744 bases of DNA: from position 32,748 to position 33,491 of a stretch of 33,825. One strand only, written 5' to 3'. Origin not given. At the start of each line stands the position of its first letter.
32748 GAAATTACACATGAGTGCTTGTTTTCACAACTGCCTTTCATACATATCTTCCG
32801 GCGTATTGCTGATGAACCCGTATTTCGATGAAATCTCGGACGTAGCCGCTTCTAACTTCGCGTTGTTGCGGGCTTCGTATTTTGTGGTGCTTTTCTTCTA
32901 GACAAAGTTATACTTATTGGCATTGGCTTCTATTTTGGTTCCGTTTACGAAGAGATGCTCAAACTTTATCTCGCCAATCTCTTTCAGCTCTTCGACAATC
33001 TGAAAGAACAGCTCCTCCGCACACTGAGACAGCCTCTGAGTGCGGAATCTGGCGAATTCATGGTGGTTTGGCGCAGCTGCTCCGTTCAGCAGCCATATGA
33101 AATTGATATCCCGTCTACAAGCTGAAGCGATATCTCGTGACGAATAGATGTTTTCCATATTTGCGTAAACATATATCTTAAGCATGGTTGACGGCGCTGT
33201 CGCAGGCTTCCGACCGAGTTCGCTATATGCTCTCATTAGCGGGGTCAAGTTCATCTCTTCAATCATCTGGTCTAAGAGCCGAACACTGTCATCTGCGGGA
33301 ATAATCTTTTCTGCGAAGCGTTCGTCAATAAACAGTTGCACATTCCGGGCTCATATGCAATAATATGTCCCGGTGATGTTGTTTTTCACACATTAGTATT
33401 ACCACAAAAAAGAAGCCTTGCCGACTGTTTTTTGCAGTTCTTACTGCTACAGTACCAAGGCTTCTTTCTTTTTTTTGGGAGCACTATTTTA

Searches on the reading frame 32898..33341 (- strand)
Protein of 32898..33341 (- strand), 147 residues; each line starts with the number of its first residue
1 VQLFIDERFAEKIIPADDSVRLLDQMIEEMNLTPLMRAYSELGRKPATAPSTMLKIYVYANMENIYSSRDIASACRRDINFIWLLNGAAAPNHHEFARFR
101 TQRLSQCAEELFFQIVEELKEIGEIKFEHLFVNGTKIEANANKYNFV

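Call 6: search_protein_families(library=pfam, proteins=[window:32898-33341:-], max_evalue=0.001)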
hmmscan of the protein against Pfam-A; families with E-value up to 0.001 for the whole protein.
window:32898-33341:- (147 aa): 1 family
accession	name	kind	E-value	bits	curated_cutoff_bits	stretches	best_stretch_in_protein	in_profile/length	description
PF05598.16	DUF772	-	7.1e-17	61.6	23.1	1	46-114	3-73/74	Transposase domain (DUF772)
